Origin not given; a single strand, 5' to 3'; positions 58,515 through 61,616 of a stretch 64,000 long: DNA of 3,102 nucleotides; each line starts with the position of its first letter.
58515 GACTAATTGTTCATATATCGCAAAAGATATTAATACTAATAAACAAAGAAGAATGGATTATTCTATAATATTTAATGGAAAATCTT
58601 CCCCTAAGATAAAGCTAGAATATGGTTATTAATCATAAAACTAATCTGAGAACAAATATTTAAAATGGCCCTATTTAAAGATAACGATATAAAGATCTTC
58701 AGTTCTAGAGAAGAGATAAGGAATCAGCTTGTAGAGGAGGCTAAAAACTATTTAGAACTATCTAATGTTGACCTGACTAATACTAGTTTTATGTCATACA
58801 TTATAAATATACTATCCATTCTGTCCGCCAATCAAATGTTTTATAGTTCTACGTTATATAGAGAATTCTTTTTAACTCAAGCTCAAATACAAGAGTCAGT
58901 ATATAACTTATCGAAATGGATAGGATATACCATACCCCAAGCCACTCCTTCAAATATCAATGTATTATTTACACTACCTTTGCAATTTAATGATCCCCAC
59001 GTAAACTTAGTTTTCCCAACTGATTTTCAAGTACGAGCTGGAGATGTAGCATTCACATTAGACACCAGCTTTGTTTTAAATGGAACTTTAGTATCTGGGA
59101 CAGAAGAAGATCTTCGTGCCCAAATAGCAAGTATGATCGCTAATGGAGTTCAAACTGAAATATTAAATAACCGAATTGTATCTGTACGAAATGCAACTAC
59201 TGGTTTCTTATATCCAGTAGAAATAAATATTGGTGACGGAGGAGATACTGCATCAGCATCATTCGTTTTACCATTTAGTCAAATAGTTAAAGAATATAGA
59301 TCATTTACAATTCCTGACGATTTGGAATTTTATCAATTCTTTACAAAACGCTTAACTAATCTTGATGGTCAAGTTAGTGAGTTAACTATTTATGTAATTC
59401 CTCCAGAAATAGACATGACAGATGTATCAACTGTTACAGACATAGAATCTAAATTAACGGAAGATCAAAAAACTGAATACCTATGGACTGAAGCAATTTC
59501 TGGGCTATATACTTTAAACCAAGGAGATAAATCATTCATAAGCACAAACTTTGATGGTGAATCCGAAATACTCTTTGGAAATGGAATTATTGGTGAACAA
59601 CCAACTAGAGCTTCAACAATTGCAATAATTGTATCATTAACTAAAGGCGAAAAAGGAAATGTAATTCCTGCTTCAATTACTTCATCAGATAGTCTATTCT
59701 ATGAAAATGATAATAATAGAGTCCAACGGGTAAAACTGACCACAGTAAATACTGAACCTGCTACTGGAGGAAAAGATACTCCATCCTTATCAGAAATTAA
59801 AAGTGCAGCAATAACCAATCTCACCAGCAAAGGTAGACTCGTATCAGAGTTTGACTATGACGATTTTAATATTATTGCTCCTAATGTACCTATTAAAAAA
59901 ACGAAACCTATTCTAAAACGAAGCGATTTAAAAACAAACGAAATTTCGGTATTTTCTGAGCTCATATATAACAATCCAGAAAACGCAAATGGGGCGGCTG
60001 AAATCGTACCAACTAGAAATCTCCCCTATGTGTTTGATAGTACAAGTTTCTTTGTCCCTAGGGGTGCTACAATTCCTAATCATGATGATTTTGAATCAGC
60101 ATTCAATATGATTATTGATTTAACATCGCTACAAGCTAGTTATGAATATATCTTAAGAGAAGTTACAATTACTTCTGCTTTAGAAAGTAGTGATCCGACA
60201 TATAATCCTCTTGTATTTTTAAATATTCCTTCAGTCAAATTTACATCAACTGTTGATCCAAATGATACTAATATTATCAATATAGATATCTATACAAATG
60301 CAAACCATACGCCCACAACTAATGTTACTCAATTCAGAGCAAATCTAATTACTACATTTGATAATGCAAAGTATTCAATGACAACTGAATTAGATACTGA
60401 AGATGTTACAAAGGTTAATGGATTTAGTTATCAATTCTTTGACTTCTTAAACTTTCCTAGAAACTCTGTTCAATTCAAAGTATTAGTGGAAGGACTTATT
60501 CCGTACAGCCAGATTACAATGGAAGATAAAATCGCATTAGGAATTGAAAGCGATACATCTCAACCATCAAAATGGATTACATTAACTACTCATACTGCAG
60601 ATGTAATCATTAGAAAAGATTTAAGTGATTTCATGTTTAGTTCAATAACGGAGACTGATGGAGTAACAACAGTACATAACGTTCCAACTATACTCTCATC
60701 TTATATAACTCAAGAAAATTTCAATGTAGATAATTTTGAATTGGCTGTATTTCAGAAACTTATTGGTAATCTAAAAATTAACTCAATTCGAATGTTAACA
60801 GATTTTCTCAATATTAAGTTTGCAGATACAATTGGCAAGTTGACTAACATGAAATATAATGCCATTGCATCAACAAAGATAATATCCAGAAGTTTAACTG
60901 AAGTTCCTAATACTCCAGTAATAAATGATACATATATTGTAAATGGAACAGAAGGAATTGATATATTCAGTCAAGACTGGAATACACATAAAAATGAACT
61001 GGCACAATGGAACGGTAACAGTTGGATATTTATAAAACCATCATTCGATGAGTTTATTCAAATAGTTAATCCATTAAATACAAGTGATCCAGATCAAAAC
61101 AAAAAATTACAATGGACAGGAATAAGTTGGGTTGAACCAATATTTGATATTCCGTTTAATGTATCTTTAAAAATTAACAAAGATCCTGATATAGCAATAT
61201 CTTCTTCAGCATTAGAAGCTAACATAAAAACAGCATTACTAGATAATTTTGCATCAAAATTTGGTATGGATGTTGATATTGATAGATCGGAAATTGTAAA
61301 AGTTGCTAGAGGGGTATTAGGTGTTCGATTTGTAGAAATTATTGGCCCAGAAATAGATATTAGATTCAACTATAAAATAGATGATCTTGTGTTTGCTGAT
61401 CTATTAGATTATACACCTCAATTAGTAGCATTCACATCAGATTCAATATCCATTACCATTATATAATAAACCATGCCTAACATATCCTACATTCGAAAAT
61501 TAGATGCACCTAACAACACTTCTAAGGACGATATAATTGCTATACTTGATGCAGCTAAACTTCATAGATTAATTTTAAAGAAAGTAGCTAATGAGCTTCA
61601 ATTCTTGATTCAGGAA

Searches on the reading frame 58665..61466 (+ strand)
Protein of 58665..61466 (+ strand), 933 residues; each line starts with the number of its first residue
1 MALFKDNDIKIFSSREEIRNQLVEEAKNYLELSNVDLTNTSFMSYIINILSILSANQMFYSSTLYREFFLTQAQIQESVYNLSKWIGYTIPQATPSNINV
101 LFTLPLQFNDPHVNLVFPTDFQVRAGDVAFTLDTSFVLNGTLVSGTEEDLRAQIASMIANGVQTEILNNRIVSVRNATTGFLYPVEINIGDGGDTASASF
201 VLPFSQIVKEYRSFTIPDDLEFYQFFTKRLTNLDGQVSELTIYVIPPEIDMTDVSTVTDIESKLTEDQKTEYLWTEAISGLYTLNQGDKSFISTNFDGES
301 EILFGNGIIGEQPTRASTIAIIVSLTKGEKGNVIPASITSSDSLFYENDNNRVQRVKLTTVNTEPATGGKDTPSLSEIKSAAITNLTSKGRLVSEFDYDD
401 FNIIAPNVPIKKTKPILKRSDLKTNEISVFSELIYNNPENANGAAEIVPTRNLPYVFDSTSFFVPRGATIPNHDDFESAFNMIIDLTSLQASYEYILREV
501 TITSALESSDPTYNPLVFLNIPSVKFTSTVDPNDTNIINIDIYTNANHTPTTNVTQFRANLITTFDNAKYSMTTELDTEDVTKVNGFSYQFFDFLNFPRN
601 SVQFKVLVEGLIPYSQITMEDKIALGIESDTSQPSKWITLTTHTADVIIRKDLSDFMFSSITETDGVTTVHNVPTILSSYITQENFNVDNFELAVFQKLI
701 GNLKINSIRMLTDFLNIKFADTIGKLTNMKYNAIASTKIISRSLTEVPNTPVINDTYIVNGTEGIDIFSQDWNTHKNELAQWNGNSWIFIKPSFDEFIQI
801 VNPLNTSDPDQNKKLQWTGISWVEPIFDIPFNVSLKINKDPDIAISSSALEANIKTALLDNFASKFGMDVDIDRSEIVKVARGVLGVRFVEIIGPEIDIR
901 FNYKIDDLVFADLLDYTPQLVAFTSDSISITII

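Call 58: search_protein_families(library=pfam, proteins=[window:58665-61466:+], max_evalue=0.001)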
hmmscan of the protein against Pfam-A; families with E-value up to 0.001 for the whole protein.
window:58665-61466:+ (933 aa): 1 family
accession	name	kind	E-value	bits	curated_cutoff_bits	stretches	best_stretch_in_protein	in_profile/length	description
PF10983.13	DUF2793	-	0.00017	21.9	27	1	733-793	10-65/87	Protein of unknown function (DUF2793)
